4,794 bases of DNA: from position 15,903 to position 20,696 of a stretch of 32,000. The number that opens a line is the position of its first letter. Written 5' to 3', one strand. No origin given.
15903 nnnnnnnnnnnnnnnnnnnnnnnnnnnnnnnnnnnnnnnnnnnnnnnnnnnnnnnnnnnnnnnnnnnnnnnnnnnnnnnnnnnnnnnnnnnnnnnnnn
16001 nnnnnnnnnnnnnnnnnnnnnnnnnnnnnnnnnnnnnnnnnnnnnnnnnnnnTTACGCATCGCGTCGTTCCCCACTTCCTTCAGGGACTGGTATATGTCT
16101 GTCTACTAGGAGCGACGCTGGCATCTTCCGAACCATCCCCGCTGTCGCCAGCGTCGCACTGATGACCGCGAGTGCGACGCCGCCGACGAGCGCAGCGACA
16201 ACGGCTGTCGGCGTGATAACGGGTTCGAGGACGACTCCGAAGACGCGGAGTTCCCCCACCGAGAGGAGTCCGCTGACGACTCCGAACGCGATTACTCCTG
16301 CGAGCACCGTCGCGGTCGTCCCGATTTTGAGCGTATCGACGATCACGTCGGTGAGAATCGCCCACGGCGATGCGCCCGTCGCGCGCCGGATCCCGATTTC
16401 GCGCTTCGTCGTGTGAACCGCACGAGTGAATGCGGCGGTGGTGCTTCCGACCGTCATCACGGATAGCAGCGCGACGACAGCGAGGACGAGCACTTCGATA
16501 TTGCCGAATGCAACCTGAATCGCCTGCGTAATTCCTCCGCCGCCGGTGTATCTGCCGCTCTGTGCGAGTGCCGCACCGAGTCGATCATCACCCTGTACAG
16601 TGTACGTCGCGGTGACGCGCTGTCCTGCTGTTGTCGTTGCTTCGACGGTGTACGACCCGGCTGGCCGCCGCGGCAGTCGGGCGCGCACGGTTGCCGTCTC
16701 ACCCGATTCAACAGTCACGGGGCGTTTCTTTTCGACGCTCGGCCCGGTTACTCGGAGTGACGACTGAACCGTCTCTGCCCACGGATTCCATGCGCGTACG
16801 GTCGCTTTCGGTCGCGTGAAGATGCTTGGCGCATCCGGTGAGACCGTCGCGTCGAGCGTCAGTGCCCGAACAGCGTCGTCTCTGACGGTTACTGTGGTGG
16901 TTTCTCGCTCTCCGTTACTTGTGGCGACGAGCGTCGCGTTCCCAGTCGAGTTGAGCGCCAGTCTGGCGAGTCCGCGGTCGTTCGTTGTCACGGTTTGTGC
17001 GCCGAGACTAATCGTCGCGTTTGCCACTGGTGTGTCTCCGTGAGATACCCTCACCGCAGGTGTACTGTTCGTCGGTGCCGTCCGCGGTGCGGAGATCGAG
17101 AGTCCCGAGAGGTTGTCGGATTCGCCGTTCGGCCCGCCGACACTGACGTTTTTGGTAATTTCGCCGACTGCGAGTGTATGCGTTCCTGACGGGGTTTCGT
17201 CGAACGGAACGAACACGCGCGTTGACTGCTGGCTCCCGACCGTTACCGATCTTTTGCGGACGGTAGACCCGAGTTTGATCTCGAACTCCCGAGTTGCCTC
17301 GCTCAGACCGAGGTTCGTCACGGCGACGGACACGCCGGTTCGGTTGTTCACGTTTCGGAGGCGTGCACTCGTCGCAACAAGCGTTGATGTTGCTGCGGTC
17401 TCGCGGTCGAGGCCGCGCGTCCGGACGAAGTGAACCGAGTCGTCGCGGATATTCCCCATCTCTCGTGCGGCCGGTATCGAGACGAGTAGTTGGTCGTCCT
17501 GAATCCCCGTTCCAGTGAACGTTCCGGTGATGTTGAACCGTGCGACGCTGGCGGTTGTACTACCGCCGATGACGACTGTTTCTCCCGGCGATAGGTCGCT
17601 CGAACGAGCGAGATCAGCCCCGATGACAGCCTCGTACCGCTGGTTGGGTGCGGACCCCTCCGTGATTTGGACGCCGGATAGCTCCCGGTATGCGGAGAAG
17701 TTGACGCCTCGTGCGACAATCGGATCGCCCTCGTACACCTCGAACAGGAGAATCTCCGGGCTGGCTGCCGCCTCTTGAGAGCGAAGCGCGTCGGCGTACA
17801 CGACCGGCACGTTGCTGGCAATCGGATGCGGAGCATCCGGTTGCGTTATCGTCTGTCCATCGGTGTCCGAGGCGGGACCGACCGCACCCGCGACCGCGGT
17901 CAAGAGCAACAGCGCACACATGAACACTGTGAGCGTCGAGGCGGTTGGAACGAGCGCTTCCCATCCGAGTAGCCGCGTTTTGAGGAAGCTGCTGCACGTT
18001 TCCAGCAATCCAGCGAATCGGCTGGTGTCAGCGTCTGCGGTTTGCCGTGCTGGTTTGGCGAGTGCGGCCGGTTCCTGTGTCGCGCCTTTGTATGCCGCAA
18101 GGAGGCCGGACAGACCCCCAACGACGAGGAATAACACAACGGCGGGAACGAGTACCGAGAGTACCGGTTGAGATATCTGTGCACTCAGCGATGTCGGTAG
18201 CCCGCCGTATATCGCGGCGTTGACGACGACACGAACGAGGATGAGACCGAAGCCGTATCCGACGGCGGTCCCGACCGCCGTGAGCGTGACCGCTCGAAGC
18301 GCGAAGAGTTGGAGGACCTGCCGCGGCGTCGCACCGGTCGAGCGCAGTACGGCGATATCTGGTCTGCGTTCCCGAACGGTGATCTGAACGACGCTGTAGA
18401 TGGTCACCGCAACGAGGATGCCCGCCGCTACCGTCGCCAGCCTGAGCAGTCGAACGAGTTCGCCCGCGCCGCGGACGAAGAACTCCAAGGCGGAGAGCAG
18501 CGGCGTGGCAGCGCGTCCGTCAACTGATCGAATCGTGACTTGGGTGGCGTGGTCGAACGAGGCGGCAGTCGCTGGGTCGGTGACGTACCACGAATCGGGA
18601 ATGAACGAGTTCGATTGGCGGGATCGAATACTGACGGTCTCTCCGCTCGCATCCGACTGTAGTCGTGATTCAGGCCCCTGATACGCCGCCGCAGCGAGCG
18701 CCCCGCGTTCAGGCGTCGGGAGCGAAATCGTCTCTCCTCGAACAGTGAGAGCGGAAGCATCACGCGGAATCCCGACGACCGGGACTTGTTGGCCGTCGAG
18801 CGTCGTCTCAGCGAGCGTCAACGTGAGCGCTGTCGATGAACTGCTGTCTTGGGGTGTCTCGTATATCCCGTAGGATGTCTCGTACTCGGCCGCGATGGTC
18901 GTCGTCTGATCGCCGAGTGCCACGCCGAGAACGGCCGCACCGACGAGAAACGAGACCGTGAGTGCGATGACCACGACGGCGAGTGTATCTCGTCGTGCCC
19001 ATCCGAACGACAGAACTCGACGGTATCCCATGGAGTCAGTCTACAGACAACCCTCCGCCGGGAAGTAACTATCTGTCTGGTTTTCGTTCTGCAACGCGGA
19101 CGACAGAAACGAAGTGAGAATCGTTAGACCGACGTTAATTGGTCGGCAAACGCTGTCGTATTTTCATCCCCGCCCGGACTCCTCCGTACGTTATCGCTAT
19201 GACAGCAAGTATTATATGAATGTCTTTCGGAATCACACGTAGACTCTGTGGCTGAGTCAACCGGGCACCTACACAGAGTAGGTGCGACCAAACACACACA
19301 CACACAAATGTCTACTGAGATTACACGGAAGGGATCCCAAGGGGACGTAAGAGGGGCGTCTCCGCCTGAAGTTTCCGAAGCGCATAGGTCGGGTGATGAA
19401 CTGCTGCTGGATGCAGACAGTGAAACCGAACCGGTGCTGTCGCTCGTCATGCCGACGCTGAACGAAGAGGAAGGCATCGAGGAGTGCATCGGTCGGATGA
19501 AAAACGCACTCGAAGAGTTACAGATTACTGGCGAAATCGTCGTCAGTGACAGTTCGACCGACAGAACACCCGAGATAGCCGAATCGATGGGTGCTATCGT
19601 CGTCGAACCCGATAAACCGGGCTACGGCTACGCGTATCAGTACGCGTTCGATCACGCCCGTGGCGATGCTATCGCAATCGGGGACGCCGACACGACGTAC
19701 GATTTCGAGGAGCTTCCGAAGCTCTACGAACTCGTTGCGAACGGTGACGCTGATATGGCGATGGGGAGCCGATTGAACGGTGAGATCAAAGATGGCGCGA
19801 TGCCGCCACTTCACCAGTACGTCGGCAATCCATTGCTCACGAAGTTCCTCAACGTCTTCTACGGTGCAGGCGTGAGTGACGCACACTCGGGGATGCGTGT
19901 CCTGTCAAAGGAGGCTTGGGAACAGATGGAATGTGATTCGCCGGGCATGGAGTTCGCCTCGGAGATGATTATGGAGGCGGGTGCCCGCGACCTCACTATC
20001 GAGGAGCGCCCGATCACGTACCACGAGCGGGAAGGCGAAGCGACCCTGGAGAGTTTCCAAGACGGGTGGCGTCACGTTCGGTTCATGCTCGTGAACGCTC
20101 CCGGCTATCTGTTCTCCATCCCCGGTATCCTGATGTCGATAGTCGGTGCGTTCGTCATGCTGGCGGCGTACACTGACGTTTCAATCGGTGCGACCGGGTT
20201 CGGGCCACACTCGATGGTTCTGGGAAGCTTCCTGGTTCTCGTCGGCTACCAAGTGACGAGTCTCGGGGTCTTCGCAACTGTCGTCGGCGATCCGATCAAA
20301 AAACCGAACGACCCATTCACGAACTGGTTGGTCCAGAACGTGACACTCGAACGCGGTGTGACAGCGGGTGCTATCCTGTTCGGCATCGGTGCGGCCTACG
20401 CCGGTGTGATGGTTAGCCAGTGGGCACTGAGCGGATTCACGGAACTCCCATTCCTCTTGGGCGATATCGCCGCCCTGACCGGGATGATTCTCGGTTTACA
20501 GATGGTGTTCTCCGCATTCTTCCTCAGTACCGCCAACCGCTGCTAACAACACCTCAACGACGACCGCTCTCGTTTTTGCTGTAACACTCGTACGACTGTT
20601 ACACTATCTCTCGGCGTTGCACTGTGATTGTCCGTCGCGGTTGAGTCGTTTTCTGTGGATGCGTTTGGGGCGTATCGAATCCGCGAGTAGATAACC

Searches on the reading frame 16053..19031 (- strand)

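Call 26: search_protein_families(library=pfam, proteins=[window:16053-19031:-], max_evalue=0.001)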
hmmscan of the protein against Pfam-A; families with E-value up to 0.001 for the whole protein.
window:16053-19031:- (992 aa): 1 family
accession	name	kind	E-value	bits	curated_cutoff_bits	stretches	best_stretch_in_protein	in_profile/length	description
PF02687.27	FtsX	-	1.4e-20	74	25.5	2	200-321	4-120/120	FtsX-like permease C-terminal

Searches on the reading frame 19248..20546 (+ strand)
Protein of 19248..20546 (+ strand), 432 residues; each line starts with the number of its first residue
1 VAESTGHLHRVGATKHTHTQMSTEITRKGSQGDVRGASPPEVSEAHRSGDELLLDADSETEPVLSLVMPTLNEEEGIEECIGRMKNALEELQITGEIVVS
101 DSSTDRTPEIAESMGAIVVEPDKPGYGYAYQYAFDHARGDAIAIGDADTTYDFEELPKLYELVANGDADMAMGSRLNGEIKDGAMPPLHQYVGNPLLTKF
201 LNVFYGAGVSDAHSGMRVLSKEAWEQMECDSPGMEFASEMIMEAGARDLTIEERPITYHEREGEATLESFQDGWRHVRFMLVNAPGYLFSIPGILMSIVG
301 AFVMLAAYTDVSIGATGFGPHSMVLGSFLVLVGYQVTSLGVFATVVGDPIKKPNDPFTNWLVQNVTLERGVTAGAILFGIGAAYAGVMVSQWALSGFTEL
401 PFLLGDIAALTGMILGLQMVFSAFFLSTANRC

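Call 26: search_protein_families(library=pfam, proteins=[window:19248-20546:+], max_evalue=0.001)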
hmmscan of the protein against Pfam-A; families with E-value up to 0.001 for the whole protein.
window:19248-20546:+ (432 aa): 1 family
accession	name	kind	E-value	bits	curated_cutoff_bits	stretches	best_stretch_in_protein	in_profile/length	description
PF00535.33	Glycos_transf_2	-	1.9e-25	90.2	23.3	1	65-224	1-164/168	Glycosyl transferase family 2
